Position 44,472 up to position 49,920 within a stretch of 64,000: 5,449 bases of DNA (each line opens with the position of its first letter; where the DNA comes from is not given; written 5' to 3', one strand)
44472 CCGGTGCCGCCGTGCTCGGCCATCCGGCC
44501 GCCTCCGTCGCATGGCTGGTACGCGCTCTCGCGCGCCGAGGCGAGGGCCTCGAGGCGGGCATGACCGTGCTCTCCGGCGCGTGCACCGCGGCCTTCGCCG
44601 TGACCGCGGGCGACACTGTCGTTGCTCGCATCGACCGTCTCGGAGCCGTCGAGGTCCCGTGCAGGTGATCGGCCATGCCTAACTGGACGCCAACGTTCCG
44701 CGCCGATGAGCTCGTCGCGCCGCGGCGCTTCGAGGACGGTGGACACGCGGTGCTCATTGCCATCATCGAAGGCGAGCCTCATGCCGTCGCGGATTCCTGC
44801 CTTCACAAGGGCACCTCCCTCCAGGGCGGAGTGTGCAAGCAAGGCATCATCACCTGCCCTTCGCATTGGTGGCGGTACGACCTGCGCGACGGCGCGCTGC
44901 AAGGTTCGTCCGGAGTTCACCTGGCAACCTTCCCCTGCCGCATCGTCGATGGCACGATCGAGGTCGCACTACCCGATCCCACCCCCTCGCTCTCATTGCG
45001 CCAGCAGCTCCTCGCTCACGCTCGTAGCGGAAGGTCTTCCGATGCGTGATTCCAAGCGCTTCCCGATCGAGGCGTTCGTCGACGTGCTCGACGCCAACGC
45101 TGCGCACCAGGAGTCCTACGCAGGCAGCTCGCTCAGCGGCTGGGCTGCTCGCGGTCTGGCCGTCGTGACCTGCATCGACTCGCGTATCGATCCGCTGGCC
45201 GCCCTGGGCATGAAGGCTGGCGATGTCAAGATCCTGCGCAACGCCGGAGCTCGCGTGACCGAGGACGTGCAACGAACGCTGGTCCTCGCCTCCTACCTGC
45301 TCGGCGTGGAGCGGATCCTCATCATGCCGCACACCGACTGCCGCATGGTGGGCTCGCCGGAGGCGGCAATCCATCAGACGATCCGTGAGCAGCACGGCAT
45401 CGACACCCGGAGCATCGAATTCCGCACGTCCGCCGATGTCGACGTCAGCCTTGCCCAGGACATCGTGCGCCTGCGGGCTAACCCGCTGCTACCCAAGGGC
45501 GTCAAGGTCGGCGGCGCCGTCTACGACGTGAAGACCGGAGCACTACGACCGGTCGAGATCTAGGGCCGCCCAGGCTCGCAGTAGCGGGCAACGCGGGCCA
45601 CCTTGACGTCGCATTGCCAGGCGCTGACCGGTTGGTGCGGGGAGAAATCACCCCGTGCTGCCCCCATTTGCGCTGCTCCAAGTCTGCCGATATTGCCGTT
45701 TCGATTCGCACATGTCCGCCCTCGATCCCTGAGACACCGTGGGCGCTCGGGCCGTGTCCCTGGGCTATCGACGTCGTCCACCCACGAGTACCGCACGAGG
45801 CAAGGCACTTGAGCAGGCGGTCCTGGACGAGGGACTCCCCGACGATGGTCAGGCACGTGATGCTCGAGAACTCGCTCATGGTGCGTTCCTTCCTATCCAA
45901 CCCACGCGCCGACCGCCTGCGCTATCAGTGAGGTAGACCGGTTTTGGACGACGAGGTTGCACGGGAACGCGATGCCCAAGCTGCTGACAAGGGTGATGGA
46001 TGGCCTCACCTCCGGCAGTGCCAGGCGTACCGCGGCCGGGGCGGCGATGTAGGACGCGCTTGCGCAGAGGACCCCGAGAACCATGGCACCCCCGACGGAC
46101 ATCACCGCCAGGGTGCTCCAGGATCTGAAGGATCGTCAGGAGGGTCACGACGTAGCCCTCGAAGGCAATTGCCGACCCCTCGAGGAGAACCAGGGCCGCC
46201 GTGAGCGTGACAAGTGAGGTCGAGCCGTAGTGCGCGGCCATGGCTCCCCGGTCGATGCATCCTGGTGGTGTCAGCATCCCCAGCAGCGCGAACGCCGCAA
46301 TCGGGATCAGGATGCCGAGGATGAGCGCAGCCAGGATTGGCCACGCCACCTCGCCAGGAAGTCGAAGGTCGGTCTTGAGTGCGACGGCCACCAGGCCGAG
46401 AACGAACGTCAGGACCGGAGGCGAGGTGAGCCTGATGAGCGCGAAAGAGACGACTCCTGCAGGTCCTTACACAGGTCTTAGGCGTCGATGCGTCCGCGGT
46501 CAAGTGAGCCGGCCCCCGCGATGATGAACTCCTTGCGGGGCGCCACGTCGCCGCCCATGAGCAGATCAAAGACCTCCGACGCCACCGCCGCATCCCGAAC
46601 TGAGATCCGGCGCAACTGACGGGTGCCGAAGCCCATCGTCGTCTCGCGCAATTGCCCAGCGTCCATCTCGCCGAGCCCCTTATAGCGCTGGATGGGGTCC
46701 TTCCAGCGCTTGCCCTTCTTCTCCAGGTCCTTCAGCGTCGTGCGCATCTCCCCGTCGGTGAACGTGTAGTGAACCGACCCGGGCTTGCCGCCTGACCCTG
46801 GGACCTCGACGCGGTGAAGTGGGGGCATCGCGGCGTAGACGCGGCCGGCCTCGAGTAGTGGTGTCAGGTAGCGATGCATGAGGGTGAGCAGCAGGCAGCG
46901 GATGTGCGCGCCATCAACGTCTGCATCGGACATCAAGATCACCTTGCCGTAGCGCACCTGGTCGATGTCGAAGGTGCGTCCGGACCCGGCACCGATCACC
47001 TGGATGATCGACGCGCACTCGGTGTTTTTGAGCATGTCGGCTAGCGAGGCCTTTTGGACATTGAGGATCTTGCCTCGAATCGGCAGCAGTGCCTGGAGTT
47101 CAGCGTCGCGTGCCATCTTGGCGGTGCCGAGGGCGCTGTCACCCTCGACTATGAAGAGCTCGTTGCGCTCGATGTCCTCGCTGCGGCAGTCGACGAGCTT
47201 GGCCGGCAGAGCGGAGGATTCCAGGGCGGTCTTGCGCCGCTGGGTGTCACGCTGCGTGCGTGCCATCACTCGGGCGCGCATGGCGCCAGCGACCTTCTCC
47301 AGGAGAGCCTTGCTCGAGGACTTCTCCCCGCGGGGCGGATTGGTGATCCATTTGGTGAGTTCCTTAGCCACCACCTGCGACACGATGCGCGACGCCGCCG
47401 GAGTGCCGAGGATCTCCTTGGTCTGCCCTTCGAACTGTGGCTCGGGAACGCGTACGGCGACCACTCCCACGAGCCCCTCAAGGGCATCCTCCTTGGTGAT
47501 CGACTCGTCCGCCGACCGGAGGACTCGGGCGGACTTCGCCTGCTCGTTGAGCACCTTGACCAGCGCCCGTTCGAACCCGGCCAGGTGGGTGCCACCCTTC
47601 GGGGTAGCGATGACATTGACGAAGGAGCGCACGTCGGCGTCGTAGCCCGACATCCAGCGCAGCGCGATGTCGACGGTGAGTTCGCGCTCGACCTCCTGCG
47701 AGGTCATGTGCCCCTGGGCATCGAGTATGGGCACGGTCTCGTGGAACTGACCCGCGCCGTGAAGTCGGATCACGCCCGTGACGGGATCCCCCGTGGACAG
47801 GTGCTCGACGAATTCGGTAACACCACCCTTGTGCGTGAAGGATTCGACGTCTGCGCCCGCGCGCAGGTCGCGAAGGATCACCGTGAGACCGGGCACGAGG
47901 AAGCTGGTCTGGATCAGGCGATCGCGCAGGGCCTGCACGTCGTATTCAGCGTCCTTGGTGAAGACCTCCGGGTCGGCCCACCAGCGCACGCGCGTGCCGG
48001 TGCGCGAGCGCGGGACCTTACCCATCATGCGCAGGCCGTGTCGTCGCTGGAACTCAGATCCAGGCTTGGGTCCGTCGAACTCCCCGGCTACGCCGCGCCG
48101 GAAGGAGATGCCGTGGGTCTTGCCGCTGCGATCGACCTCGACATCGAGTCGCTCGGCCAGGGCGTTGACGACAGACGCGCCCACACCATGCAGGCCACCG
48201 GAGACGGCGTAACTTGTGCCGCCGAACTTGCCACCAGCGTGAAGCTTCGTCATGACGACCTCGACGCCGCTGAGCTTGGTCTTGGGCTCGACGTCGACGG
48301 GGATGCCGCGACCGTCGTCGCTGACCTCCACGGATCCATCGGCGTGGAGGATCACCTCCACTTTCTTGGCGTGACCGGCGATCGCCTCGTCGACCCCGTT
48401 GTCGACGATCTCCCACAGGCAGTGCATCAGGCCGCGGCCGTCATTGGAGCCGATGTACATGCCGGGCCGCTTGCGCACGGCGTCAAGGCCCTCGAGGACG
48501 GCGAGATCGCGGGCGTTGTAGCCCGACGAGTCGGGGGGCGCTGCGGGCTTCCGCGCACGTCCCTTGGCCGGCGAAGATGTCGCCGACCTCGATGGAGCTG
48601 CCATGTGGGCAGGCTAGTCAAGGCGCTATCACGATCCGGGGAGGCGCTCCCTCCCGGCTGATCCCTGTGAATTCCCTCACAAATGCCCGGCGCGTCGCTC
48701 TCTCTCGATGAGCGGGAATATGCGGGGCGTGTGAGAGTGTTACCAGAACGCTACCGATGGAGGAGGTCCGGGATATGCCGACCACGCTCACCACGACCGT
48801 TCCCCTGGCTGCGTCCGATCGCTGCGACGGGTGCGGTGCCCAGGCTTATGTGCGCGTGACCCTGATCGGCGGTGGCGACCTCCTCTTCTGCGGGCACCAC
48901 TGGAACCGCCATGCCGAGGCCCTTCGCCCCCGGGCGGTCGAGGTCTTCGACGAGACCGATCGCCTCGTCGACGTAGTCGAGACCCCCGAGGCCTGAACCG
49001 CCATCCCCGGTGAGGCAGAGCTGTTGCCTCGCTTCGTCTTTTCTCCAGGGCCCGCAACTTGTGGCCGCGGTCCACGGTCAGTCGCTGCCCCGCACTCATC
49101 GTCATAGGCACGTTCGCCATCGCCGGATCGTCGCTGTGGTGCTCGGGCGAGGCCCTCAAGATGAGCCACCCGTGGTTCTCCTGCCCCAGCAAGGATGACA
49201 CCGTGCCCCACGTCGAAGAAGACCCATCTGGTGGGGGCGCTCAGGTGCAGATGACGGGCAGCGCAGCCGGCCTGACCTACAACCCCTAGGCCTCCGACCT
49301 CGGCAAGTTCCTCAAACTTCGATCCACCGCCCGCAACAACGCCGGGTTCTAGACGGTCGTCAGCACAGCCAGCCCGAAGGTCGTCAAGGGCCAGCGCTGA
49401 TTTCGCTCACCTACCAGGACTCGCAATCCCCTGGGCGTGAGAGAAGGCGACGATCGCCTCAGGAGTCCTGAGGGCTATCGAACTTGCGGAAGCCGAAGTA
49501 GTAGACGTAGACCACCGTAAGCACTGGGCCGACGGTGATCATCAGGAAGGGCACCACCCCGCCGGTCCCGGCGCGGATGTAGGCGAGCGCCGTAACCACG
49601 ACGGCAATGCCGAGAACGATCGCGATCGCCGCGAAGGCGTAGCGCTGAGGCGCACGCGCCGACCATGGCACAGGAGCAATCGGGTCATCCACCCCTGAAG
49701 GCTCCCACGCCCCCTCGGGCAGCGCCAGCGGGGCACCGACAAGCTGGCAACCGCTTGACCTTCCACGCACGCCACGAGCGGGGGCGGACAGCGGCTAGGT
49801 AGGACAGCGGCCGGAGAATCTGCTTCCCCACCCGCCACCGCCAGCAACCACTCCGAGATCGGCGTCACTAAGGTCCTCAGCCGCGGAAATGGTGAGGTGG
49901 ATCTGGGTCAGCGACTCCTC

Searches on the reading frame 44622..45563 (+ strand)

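Call 47: search_protein_families(library=pfam, proteins=[window:44622-45563:+], max_evalue=0.00001)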
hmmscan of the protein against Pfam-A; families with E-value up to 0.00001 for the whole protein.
window:44622-45563:+ (313 aa): 1 family
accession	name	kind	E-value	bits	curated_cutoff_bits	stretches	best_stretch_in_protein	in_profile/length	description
PF00484.24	Pro_CA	-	2.9e-14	54.1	25.7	1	180-255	2-89/156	Carbonic anhydrase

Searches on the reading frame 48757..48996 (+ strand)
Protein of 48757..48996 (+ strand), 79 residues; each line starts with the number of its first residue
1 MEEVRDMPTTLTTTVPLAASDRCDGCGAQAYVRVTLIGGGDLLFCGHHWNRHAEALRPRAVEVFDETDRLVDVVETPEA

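Call 3: search_protein_families(library=ncbifam, proteins=[window:48757-48996:+], max_evalue=1)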
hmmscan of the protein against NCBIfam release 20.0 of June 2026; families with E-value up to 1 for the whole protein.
window:48757-48996:+ (79 aa): 0 families

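Call 4: search_protein_families(library=pfam, proteins=[window:48757-48996:+], max_evalue=1)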
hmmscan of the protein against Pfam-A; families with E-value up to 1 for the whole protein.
window:48757-48996:+ (79 aa): 3 families
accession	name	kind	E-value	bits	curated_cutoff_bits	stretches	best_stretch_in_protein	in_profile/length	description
PF24254.1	DUF7455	-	2e-25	88.5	27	1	17-70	1-54/54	Domain of unknown function (DUF7455)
PF24001.1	DUF7317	-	0.043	14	27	0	53-71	35-53/57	Family of unknown function (DUF7317)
PF06397.17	Desulfoferrod_N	-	0.075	13.1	23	1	22-47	8-31/36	Desulfoferrodoxin, N-terminal domain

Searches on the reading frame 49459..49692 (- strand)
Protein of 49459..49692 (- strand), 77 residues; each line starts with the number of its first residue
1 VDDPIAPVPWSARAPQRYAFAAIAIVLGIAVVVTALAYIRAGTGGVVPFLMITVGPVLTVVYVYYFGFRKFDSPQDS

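Call 26: find_related_loci(query=window:49459-49692:-, collection=genome_contigs, flank=6000)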
Query window:49459-49692:- (77 aa) in genome_contigs; peptide patterns used: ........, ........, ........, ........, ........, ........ (x = any residue, [..] = any of these).
600 stretches matched a pattern (row limit reached: there are more); 15 encode a relative of the query (tblastn E <= 1e-3); 15 distinct loci.
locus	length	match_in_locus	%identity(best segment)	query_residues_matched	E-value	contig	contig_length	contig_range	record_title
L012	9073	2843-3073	86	1-77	2e-41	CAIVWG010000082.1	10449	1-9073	uncultured bacterium isolate LaPlata-a_bin-1899 genome assembly, contig: bin-1899:082/277, whole genome shotgun sequence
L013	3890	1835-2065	83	1-77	6e-38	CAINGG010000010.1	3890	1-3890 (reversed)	MAG: uncultured actinobacterium isolate LaPlata-7m-b_bin-419 genome assembly, contig: bin-419:010/561, whole genome shot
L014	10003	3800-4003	87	5-72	4e-37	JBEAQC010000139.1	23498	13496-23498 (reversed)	MAG: Actinomycetota bacterium isolate muddycreek_2019_sw_WHONDRS-S19S_0082_B_bin.3 scaffold_1478320, whole genome shotgu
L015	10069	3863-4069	86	7-76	1e-36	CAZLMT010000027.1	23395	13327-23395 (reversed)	MAG TPA_asm: uncultured Actinomyces sp. isolate binchicken_co309_48 genome assembly, contig: NODE_1278_length_23395_cov_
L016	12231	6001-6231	78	1-77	1e-36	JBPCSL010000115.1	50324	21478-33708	MAG: Candidatus Nanopelagicales bacterium S1Ck117_124755_flag_0_multi_15.9970_len_50324, whole genome shotgun sequence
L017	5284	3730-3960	81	1-73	3e-36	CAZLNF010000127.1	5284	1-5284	MAG TPA_asm: uncultured Actinomyces sp. isolate SRP278252_co3_16 genome assembly, contig: NODE_34050_length_5284_cov_10.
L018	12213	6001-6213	79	7-77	3e-34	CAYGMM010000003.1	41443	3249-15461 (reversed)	MAG TPA_asm: uncultured Actinomyces sp. isolate ERP116193_co2_117 genome assembly, contig: NODE_2502_length_41443_cov_5.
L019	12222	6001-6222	76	2-76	1e-33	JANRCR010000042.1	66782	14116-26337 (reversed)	MAG: Candidatus Nanopelagicales bacterium isolate MAG_248 P22051_111_S33_metaspades_562_66782_cov_20, whole genome shotg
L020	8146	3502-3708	89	7-76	4e-31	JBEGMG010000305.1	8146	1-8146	MAG: Actinomycetota bacterium isolate NASQAN2016_083_B_bin.22 scaffold_59988, whole genome shotgun sequence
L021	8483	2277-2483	86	7-76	2e-29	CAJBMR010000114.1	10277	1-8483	uncultured bacterium isolate Loc090721-7m_bin-874 genome assembly, contig: bin-874:114/534, whole genome shotgun sequenc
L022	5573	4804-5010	84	7-76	1e-29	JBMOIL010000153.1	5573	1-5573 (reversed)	MAG: Candidatus Nanopelagicales bacterium isolate Deming_bin.440 contig50254, whole genome shotgun sequence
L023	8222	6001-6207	81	7-76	4e-28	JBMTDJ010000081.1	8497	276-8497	MAG: Candidatus Nanopelagicales bacterium isolate LKB_V2_S15_50percent_ser_metabat.26 NODE_3303_length_8497_cov_26.26308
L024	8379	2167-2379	79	7-77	1e-26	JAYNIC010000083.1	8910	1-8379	MAG: Candidatus Nanopelagicales bacterium isolate 139544_COM_vamb_bins.tsv.028 NODE_9544_length_8910_cov_4.923207, whole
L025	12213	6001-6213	80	7-77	4e-26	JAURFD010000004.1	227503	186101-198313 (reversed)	MAG: Candidatus Nanopelagicales bacterium isolate SFB_3D_100_76 NODE_4_length_227503_cov_7.092254, whole genome shotgun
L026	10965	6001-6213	79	7-77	8e-26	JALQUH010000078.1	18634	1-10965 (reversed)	MAG: Candidatus Nanopelagicales bacterium isolate DFJ.19 DFJ_377359, whole genome shotgun sequence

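Call 31: find_encoding_contigs(protein=window:49459-49692:-, flank=10000, max_places=5)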
Protein window:49459-49692:- (77 aa): 13 contigs read that carry it; 5 places shown.
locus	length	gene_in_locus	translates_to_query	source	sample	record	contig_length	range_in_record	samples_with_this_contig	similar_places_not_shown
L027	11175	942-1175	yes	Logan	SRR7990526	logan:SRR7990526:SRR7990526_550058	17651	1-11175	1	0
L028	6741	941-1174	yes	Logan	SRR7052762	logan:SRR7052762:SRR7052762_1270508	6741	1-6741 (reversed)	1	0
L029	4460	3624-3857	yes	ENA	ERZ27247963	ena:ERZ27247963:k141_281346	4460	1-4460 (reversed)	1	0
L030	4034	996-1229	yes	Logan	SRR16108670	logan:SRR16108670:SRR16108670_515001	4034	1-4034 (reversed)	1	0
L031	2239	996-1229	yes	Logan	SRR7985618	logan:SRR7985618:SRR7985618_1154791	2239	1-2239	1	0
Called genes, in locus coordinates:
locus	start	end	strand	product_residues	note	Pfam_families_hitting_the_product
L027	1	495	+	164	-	?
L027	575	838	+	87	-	-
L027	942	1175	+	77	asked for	-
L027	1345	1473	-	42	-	-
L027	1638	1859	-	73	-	PF24254:DUF7455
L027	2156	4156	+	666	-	PF02518:HATPase_c, PF00204:DNA_gyraseB, PF01751:Toprim, PF00986:DNA_gyraseB_C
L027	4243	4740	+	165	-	PF05982:Sbt_1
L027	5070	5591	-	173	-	PF00484:Pro_CA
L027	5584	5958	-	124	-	PF00355:Rieske, PF13806:Rieske_2 (weak)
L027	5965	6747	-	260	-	PF01557:FAA_hydrolase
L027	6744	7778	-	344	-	PF00682:HMGL-like, PF07836:DmpG_comm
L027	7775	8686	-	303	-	PF01118:Semialdhyde_dh (weak), PF09290:AcetDehyd-dimer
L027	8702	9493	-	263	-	PF01557:FAA_hydrolase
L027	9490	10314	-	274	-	PF09339:HTH_IclR, PF01614:IclR_C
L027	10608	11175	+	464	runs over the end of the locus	PF13669:Glyoxalase_4 (faint), PF22677:Ble-like_N (faint), PF22247:Diox-like_N, PF00903:Glyoxalase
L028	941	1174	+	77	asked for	-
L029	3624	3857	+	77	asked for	-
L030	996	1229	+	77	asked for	-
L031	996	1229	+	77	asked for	-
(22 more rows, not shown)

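Call 59: search_protein_families(library=pfam, proteins=[L021:425-2209:+, L021:2483-3427:-, L021:3351-3665:+, L021:3792-4745:-, L021:4281-5219:+, L021:5140-6078:+], max_evalue=0.0001)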
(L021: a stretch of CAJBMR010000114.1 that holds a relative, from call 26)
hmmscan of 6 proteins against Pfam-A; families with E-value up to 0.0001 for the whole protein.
L021:425-2209:+ (594 aa): 1 family
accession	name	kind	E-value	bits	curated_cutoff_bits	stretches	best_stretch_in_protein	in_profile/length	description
PF12705.13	PDDEXK_1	-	2.2e-19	70.8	22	1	301-550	2-246/247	PD-(D/E)XK nuclease superfamily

L021:2483-3427:- (314 aa): 1 family
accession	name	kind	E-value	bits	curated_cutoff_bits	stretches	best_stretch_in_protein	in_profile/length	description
PF07510.16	GmrSD_C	-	1.1e-12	48.4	23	1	203-294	47-134/138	GmrSD restriction endonucleases, C-terminal domain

L021:3351-3665:+ (104 aa): 0 families

L021:3792-4745:- (317 aa): 2 families
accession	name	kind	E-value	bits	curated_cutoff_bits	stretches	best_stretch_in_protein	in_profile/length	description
PF03466.25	LysR_substrate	-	1.2e-36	126.5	28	1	104-308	2-208/209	LysR substrate binding domain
PF00126.33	HTH_1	-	1.6e-16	60.4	26.6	1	19-79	2-60/60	Bacterial regulatory helix-turn-helix protein, lysR family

L021:4281-5219:+ (312 aa): 0 families

L021:5140-6078:+ (312 aa): 3 families
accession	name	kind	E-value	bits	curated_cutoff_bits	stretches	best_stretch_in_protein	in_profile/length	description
PF07859.19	Abhydrolase_3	-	7e-46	157.1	25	1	79-285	1-208/210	alpha/beta hydrolase fold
PF20434.5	BD-FAE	-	2.7e-06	27.5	26.8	1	68-166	5-109/215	BD-FAE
PF05448.18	AXE1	-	7.9e-05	22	21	0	127-169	158-199/321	Acetyl xylan esterase (AXE1)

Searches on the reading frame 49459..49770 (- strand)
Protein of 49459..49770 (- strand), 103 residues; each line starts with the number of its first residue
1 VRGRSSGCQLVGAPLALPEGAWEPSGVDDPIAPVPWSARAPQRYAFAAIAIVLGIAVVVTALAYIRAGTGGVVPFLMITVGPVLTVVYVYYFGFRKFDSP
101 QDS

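Call 3: search_protein_families(library=ncbifam, proteins=[window:49459-49770:-], max_evalue=1)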
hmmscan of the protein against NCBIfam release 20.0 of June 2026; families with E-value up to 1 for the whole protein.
window:49459-49770:- (103 aa): 2 families
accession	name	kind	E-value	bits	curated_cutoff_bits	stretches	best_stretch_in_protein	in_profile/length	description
NF009058.0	PRK12392.1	subfamily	0.051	12.6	494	1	27-88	82-143/333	bacteriochlorophyll c synthase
NF058603.1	SCO2097_fam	equivalog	0.55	10.6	110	1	39-86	37-83/129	SCO2097 family morphological protein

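Call 4: search_protein_families(library=pfam, proteins=[window:49459-49770:-], max_evalue=1)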
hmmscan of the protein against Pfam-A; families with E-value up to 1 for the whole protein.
window:49459-49770:- (103 aa): 1 family
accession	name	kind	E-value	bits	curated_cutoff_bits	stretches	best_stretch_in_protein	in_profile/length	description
PF10003.15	DUF2244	-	0.072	13.3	27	1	41-91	7-57/138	Integral membrane protein (DUF2244)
